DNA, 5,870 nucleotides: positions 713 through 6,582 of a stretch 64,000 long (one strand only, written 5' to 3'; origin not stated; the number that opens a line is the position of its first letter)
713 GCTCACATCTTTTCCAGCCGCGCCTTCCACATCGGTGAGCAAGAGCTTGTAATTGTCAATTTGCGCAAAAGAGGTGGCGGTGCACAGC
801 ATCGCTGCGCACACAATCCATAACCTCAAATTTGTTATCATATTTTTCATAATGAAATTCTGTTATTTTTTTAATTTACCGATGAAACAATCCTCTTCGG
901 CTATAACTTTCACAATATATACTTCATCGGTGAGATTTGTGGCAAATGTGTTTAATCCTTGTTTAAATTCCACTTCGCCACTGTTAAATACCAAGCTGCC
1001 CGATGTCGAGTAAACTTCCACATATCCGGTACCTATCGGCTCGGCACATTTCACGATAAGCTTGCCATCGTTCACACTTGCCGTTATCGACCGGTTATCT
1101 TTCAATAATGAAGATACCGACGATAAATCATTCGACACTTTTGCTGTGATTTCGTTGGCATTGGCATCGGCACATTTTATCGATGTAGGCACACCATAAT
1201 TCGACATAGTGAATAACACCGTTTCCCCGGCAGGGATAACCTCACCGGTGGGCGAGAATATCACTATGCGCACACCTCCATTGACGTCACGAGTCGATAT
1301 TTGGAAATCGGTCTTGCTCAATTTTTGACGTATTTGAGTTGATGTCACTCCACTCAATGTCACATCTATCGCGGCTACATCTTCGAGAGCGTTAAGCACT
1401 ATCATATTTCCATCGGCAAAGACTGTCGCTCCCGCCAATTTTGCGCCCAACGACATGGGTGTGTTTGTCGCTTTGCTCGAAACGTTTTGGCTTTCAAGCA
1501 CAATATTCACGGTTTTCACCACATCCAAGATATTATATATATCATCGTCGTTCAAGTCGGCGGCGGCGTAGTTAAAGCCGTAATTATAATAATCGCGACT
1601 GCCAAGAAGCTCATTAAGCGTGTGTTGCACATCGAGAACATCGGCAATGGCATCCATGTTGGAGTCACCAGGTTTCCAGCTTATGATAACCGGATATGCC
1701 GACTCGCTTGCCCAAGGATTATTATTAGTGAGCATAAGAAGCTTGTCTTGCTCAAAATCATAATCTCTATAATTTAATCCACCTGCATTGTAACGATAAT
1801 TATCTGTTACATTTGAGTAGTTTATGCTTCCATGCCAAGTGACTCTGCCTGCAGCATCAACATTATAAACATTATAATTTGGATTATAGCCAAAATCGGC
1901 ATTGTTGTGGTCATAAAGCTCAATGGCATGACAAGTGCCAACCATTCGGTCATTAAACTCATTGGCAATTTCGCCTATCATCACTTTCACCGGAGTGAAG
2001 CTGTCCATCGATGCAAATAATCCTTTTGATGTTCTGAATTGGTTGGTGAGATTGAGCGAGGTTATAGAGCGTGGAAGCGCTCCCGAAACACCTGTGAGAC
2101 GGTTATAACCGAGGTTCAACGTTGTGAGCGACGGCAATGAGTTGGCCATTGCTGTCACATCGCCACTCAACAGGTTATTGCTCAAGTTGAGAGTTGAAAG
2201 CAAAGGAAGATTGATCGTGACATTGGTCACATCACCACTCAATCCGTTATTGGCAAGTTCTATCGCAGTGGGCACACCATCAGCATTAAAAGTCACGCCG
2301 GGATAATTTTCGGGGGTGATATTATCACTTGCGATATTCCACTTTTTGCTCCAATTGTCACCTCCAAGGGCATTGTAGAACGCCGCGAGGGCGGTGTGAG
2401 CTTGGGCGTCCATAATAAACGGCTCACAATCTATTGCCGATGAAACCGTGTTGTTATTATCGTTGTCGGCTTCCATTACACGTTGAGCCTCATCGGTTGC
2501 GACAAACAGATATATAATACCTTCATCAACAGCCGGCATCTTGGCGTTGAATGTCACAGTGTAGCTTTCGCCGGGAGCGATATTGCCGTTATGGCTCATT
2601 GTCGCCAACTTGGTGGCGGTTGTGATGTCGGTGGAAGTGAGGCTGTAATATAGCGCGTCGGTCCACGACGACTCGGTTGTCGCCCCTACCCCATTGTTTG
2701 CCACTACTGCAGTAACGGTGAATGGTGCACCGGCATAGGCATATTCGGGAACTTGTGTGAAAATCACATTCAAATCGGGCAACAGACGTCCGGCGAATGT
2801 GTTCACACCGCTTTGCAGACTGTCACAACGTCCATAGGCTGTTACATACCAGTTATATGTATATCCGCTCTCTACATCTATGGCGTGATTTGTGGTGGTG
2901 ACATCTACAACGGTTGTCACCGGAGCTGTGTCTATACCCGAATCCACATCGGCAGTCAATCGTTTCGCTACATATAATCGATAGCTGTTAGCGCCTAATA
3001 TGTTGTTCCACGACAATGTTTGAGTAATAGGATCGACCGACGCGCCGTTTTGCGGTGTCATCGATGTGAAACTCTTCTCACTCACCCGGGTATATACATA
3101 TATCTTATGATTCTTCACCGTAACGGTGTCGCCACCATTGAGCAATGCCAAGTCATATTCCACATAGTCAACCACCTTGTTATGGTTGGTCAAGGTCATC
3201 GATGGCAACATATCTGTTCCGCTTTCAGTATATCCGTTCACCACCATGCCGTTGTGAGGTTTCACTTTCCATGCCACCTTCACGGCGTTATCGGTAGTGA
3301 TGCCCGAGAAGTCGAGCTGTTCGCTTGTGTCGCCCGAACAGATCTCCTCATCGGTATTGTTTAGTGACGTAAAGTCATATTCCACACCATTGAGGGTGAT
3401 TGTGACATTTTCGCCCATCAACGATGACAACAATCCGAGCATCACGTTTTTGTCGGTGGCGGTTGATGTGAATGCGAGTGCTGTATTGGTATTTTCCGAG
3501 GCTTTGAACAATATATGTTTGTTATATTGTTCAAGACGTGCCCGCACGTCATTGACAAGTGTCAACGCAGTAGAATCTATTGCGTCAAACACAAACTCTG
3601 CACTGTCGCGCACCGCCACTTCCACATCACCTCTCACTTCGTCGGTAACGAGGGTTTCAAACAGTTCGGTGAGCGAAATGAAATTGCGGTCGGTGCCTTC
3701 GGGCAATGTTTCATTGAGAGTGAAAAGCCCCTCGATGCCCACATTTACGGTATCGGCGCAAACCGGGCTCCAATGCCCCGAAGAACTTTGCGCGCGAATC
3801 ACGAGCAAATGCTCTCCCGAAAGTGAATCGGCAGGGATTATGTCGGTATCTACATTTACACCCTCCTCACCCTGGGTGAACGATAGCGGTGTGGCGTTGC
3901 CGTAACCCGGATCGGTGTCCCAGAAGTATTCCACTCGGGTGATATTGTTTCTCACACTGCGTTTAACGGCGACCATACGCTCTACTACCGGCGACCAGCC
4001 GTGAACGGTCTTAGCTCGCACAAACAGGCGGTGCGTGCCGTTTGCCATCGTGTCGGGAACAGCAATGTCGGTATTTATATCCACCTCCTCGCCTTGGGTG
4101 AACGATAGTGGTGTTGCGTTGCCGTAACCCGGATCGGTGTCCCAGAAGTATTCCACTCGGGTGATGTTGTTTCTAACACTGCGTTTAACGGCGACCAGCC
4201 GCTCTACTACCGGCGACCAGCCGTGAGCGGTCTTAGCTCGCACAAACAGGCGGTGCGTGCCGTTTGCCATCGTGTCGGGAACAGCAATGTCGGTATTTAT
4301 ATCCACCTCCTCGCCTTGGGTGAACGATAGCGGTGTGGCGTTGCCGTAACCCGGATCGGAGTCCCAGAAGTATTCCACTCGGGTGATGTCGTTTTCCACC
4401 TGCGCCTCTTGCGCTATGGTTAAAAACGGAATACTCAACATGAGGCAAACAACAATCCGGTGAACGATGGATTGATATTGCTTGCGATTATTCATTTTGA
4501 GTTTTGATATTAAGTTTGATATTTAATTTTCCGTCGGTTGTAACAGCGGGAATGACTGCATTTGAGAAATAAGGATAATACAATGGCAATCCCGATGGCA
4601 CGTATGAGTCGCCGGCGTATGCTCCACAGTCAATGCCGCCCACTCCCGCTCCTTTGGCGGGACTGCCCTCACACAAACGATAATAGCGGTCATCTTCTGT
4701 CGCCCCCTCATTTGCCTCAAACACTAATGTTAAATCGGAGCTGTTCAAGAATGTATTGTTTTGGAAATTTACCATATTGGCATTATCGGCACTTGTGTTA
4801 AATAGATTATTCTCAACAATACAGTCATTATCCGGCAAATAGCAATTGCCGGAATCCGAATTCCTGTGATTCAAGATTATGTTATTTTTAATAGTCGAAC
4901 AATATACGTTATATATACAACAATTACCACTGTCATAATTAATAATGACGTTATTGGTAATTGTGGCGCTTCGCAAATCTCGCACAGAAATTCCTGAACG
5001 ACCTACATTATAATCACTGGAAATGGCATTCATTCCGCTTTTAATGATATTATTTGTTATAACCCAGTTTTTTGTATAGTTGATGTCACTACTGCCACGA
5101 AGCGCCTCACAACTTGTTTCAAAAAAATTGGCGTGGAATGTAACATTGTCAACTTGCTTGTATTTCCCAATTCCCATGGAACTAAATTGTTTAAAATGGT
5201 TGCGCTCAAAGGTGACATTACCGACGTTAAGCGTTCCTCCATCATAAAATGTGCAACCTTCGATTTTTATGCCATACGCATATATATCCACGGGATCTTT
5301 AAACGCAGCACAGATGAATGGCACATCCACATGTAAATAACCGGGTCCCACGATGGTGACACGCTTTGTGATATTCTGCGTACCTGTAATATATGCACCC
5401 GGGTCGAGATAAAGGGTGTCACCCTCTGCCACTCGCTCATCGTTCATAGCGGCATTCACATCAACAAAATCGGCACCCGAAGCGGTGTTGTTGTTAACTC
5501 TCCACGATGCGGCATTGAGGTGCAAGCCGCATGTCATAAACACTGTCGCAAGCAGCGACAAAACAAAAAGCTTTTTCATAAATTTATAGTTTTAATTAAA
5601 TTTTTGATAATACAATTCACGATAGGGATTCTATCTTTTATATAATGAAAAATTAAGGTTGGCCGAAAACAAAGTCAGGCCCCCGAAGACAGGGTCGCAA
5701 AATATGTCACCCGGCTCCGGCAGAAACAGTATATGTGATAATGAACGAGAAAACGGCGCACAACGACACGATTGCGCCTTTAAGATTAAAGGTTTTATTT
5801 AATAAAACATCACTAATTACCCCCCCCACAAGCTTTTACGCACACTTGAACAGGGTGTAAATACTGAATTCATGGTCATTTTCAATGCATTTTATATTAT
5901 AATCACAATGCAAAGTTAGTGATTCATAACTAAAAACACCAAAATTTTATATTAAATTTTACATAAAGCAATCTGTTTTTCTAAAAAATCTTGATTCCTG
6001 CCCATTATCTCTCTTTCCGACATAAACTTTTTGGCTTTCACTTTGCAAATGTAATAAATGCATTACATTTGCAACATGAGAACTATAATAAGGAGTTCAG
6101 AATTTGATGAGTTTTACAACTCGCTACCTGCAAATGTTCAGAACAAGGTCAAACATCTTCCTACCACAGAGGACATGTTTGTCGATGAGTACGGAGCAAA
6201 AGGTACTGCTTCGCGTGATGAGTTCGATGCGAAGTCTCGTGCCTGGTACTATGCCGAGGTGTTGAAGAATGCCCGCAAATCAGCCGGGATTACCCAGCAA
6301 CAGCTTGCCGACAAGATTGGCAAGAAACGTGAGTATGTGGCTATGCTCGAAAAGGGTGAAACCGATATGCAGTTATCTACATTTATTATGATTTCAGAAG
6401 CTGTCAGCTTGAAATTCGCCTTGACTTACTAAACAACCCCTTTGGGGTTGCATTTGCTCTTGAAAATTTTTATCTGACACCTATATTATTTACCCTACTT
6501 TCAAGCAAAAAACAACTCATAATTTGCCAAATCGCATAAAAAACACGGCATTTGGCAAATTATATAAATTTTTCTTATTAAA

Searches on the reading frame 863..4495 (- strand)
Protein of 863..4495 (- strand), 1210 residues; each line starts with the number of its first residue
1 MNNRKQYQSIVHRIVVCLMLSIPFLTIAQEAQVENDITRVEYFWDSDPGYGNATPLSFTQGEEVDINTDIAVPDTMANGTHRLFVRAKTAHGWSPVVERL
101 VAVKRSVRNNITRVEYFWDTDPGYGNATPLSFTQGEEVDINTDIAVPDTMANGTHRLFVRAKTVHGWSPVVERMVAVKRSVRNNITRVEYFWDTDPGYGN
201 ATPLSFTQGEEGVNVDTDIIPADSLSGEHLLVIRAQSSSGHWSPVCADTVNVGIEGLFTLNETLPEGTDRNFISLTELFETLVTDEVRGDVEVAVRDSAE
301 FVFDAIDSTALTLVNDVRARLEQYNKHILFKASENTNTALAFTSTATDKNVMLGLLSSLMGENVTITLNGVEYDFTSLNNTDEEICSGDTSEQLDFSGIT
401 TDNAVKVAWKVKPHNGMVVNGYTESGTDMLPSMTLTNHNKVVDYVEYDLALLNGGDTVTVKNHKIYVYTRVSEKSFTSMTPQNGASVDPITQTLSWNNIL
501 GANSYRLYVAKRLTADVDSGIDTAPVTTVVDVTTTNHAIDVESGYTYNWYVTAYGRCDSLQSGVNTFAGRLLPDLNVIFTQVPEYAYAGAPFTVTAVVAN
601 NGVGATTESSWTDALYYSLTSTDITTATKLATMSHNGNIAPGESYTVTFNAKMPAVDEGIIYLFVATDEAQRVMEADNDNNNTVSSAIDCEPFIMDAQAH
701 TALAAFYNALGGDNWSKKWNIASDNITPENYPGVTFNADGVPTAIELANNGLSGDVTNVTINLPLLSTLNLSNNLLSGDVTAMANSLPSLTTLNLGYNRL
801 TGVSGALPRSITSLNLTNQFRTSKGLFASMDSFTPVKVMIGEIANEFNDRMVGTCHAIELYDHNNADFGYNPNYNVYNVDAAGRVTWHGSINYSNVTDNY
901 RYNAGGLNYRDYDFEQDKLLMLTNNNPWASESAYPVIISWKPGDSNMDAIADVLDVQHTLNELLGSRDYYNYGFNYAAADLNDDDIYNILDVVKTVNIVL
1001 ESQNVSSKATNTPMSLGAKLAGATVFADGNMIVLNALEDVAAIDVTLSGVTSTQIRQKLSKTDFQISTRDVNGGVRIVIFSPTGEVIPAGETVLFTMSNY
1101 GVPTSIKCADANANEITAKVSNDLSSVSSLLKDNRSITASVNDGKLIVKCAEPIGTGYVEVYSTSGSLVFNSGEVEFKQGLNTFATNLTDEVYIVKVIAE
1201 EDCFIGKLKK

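Call 30: search_protein_families(library=pfam, proteins=[window:863-4495:-], max_evalue=0.001)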
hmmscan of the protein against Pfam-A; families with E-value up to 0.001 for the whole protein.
window:863-4495:- (1210 aa): 3 families
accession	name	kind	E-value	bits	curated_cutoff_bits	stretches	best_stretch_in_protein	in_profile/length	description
PF07705.17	CARDB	-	1.6e-10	41.5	22.7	1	573-683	2-99/101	CARDB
PF13855.12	LRR_8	-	2.8e-06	27.4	27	2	765-817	2-57/61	Leucine rich repeat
PF12799.13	LRR_4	-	4.5e-05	24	27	0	788-819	1-35/44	Leucine Rich repeats (2 copies)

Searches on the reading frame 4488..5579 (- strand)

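Call 30: search_protein_families(library=pfam, proteins=[window:4488-5579:-], max_evalue=0.001)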
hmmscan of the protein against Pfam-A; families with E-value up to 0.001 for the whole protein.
window:4488-5579:- (363 aa): 1 family
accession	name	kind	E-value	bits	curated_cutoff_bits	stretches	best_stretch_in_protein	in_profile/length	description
PF13229.12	Beta_helix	-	0.00017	21.7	25.9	0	20-186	4-142/158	Right handed beta helix region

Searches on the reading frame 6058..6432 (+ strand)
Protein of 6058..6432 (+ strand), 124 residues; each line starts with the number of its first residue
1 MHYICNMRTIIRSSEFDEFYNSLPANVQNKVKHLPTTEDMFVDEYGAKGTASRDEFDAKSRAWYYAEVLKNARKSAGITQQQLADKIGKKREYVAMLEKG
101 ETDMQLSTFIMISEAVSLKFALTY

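Call 30: search_protein_families(library=pfam, proteins=[window:6058-6432:+], max_evalue=0.001)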
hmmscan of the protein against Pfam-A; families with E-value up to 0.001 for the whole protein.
window:6058-6432:+ (124 aa): 4 families
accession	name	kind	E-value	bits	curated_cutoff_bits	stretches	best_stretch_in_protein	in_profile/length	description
PF01381.28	HTH_3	-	8.3e-11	42.2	23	1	69-115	1-47/55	Helix-turn-helix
PF12844.13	HTH_19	-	7.2e-06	26.3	30.2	1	67-115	2-50/64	Helix-turn-helix domain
PF13560.12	HTH_31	-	0.00021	22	27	1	66-103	3-40/64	Helix-turn-helix domain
PF17762.8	HTH_ParB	-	0.001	19.7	22.6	0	66-95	9-38/102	ParB HTH domain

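Call 90: search_protein_families(library=padloc, proteins=[window:6058-6432:+], max_evalue=0.01)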
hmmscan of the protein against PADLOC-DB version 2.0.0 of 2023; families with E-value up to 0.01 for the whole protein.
window:6058-6432:+ (124 aa): 17 families
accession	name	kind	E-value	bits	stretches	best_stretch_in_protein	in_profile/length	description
PDLC02926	HTH_VI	-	2.9e-09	35.1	1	66-119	3-56/92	-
PDLC03952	RmrA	-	3.7e-06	24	1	64-117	22-75/395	-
PDLC03671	Control_protein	-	6.6e-06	24.3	1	66-116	16-66/84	control protein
PDLC03954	RmrA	-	3.1e-05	21.1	1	64-119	10-65/380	-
PDLC04142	capH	-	4.3e-05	22.5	1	67-108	9-50/103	capH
PDLC03665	Control_protein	-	5.7e-05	21.3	1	65-117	9-62/77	control protein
PDLC03947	RmrA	-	0.00011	19.1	1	64-114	11-61/383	-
PDLC03944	RmrA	-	0.00021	18.5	1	65-120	7-60/384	-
PDLC03949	RmrA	-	0.00042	17.3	1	68-118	6-56/363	-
PDLC03951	RmrA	-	0.00086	16.4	1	66-118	10-62/400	-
PDLC03948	RmrA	-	0.0012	15.8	1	64-117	8-61/397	-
PDLC03953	RmrA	-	0.0016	15.8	1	66-118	7-59/373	-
PDLC04760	PDC-M64C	-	0.003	15.9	1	74-116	36-78/93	-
PDLC03943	RmrA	-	0.0031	14.6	1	69-108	7-46/370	-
PDLC03664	Control_protein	-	0.0035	15.8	1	66-116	15-65/74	control protein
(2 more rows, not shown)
